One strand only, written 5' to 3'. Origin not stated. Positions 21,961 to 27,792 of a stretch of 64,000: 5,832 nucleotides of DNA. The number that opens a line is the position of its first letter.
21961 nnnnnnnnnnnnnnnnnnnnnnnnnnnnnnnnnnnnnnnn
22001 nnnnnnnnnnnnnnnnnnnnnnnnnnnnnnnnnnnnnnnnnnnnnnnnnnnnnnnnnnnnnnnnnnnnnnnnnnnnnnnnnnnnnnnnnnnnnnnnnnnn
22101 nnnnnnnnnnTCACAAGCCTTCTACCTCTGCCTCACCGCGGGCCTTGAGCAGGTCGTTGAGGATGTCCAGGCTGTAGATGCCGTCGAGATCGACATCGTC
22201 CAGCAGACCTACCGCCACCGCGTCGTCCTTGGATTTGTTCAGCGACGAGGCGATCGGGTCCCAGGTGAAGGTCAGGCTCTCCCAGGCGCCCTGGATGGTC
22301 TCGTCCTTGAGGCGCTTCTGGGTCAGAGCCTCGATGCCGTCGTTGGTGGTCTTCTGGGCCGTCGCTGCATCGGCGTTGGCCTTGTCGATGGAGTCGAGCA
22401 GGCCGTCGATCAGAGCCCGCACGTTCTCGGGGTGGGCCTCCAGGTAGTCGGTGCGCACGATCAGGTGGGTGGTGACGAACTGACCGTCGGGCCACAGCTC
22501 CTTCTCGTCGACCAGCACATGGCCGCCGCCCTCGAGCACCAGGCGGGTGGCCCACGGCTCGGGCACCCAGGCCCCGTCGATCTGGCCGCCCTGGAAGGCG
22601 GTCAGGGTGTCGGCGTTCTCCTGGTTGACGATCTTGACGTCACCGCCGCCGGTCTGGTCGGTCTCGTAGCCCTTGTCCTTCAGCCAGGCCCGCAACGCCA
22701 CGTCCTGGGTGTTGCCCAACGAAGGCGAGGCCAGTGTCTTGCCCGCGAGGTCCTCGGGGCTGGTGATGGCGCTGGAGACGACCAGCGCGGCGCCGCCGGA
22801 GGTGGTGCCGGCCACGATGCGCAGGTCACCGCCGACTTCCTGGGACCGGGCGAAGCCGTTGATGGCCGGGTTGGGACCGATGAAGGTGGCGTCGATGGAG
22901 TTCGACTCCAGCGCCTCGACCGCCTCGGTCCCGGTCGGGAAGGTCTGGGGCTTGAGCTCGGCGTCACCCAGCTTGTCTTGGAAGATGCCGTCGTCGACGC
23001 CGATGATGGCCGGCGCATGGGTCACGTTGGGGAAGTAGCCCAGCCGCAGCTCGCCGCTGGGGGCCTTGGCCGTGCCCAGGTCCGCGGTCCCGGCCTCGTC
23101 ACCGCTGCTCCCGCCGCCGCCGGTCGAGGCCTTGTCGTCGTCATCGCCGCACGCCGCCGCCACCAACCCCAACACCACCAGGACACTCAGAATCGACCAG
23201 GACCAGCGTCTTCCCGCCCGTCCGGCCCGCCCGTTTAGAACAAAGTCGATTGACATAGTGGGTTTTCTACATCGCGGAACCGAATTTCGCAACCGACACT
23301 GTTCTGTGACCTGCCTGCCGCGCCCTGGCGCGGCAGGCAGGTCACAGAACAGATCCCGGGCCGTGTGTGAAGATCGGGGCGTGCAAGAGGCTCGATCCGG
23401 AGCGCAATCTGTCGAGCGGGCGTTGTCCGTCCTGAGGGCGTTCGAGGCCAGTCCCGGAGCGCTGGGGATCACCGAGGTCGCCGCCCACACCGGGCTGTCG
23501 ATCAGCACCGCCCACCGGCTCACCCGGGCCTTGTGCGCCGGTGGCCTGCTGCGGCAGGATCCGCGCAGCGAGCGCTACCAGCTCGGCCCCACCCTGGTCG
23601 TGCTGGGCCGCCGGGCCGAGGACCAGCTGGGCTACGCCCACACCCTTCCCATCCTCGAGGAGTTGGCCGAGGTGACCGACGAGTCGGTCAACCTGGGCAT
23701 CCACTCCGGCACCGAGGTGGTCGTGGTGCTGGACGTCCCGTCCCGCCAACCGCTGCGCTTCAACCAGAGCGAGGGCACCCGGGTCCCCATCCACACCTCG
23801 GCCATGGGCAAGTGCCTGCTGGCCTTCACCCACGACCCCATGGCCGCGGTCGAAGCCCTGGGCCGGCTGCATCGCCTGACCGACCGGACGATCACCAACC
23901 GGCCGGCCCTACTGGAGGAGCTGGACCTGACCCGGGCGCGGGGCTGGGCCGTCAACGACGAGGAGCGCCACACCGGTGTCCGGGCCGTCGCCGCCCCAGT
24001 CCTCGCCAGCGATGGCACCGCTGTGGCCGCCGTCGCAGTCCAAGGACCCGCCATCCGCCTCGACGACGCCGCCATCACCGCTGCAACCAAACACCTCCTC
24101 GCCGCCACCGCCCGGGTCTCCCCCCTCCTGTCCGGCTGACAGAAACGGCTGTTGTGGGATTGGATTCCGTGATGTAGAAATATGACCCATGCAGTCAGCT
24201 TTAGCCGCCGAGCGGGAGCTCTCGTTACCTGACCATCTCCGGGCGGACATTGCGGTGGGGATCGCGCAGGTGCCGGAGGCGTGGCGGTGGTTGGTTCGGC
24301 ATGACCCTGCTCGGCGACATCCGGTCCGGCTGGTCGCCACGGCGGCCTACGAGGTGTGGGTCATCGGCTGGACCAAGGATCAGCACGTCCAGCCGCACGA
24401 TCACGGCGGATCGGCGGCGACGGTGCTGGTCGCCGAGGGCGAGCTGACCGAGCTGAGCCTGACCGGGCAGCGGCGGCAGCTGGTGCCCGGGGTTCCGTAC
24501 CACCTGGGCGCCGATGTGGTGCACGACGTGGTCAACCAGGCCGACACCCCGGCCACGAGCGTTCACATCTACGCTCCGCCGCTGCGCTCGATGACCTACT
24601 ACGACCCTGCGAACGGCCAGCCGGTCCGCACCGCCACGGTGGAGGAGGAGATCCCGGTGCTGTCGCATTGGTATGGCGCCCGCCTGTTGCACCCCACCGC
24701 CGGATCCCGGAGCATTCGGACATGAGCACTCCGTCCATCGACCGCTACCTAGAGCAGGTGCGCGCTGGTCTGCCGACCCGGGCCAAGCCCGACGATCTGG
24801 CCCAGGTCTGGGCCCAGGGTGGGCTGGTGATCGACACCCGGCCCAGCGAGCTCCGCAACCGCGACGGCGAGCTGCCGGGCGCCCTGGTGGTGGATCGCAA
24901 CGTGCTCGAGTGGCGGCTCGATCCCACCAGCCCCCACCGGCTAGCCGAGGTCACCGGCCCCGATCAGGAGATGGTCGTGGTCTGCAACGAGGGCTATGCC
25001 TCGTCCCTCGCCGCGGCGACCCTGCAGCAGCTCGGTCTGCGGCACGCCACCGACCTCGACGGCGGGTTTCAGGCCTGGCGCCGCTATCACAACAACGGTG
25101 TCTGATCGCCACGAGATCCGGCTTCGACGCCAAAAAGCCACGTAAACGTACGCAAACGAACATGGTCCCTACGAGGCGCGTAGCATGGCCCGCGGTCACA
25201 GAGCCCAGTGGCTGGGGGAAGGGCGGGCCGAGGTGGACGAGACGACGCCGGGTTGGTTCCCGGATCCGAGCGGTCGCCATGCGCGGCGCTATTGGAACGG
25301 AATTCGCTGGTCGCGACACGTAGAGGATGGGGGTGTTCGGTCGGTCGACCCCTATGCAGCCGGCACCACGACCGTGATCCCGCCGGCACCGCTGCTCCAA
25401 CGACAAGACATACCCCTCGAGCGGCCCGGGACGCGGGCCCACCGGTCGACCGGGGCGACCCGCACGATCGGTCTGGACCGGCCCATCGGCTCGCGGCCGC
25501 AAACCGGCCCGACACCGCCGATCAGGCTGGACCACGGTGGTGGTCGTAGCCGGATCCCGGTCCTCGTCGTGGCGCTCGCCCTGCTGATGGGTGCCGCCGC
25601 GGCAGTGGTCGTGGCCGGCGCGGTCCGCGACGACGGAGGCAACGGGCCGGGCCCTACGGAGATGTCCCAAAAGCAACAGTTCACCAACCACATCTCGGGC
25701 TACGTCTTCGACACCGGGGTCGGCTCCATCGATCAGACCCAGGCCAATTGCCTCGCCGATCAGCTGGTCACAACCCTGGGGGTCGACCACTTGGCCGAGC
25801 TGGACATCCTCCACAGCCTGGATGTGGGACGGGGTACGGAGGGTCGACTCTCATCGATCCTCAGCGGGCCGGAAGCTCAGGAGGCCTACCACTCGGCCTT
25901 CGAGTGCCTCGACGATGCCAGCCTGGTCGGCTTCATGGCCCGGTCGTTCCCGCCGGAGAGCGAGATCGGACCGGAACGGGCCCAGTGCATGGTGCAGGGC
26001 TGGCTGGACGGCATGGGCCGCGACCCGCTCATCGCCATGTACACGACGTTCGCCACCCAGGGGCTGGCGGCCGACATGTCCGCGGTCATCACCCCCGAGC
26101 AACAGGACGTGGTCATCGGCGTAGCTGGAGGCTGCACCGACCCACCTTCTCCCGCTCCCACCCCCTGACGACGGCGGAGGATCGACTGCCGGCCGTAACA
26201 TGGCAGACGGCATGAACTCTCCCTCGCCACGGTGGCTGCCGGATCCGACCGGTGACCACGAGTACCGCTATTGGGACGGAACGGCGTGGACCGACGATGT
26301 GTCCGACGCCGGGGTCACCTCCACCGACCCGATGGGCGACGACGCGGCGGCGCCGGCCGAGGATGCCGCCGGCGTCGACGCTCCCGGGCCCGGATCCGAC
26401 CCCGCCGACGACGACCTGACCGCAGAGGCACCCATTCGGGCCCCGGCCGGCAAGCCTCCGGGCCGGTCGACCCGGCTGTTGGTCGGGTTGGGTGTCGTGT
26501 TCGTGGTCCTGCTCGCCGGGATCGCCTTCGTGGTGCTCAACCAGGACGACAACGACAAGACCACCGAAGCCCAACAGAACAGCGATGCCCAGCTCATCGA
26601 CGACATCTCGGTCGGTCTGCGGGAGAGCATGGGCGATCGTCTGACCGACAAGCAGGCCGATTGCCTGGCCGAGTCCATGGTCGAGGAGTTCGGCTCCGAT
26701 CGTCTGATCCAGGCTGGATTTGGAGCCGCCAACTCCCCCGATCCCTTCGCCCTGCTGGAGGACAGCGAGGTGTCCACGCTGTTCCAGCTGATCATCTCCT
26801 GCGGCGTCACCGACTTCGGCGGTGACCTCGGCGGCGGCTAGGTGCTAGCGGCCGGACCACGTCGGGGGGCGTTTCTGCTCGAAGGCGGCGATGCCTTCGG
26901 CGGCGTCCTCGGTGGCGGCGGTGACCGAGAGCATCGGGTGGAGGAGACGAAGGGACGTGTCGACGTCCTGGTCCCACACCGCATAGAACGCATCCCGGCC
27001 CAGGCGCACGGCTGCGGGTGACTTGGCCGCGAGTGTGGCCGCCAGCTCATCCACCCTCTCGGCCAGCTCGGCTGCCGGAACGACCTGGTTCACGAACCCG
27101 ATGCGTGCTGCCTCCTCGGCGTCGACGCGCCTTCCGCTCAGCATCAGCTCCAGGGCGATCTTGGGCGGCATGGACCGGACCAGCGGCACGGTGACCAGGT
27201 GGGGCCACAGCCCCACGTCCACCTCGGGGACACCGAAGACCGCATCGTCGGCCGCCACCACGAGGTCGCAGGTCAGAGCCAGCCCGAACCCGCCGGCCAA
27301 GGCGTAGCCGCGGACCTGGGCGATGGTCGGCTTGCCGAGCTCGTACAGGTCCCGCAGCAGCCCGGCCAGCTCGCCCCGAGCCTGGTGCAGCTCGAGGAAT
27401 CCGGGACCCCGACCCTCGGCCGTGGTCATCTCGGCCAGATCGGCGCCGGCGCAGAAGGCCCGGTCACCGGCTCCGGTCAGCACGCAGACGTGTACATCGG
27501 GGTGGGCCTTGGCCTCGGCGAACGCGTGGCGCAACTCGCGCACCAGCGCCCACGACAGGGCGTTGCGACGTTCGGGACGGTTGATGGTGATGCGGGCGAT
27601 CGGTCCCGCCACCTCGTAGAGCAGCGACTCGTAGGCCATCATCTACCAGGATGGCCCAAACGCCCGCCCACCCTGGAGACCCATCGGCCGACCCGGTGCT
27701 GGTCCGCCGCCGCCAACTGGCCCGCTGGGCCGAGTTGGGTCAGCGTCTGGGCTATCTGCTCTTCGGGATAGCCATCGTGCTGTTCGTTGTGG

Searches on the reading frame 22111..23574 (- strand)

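Call 7: search_protein_families(library=pfam, proteins=[window:22111-23574:-], max_evalue=0.0001)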
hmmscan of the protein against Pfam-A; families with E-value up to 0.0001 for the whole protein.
window:22111-23574:- (487 aa): 3 families
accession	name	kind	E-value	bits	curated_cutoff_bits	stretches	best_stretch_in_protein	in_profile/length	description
PF13379.11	NMT1_2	-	6.2e-37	128.2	24.7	1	170-408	2-246/252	NMT1-like family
PF09084.16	NMT1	-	4e-13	50.2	20.5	1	184-402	2-212/216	NMT1/THI5 like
PF12974.12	Phosphonate-bd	-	2.7e-06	27.4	27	1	205-417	29-237/242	ABC transporter, phosphonate, periplasmic substrate-binding protein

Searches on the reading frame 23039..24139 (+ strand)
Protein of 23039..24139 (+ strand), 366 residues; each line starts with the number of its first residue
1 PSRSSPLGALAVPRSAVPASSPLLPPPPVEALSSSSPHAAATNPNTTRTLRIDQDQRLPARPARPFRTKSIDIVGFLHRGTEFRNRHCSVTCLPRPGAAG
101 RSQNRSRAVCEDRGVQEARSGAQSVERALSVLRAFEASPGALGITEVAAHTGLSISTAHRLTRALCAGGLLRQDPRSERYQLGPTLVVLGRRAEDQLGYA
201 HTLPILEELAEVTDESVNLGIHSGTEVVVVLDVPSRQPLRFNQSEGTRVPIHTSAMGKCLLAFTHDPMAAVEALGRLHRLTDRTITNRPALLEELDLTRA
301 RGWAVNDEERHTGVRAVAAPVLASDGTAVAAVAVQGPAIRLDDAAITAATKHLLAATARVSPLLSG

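Call 23: search_protein_families(library=pfam, proteins=[window:23039-24139:+], max_evalue=0.0001)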
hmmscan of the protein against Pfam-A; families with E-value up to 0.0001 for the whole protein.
window:23039-24139:+ (366 aa): 2 families
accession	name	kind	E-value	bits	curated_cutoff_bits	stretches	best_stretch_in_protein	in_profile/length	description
PF01614.24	IclR_C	-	8.2e-38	130.1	24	1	202-359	13-171/174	Bacterial transcriptional regulator IclR C-terminal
PF09339.16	HTH_IclR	-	9.2e-18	64.2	22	1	124-175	1-52/52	IclR helix-turn-helix domain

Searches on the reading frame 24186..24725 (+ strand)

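Call 23: search_protein_families(library=pfam, proteins=[window:24186-24725:+], max_evalue=0.0001)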
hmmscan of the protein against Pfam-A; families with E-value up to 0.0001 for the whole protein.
window:24186-24725:+ (179 aa): 2 families
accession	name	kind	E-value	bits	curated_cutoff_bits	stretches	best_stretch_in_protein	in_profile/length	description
PF05995.18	CDO_I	-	7.3e-14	52.1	23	1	30-140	44-168/170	Cysteine dioxygenase type I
PF07883.17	Cupin_2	-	1.6e-05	25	27.2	1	67-128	10-69/70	Cupin domain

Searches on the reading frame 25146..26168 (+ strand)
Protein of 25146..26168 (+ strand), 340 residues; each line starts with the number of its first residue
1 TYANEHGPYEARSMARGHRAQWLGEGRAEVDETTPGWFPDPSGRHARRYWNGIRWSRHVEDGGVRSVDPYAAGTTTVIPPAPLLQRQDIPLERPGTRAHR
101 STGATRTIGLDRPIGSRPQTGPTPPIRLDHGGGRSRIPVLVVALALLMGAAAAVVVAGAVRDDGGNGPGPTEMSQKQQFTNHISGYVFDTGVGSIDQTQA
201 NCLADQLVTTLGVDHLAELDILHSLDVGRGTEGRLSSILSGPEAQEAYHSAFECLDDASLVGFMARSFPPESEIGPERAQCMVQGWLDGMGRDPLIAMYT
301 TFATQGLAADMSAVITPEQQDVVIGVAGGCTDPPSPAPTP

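Call 23: search_protein_families(library=pfam, proteins=[window:25146-26168:+], max_evalue=0.0001)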
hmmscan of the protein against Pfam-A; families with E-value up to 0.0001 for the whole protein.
window:25146-26168:+ (340 aa): 1 family
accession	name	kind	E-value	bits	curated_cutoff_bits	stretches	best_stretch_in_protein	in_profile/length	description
PF10708.14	DUF2510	-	2.7e-09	37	24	1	35-61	1-28/35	Protein of unknown function (DUF2510)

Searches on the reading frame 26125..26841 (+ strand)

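Call 23: search_protein_families(library=pfam, proteins=[window:26125-26841:+], max_evalue=0.0001)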
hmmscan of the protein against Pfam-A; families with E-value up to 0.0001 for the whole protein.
window:26125-26841:+ (238 aa): 1 family
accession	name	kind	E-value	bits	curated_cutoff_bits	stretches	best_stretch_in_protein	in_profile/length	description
PF10708.14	DUF2510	-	1.3e-08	34.8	24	1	37-63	3-30/35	Protein of unknown function (DUF2510)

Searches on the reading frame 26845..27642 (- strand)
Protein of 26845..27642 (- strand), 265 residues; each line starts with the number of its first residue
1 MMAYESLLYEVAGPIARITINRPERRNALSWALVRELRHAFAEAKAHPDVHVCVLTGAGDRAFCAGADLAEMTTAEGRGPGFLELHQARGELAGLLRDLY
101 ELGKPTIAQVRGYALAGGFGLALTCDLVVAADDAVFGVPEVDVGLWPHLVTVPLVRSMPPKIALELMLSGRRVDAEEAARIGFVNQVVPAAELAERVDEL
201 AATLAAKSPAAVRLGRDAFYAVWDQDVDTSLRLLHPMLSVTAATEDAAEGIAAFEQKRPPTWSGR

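Call 23: search_protein_families(library=pfam, proteins=[window:26845-27642:-], max_evalue=0.0001)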
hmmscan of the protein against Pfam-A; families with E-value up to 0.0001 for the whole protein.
window:26845-27642:- (265 aa): 2 families
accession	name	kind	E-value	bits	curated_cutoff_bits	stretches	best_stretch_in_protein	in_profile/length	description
PF00378.25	ECH_1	-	2.1e-59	201.4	27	1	14-264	5-250/251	Enoyl-CoA hydratase/isomerase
PF16113.10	ECH_2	-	1.7e-35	123.5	27.2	1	16-207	2-191/335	Enoyl-CoA hydratase/isomerase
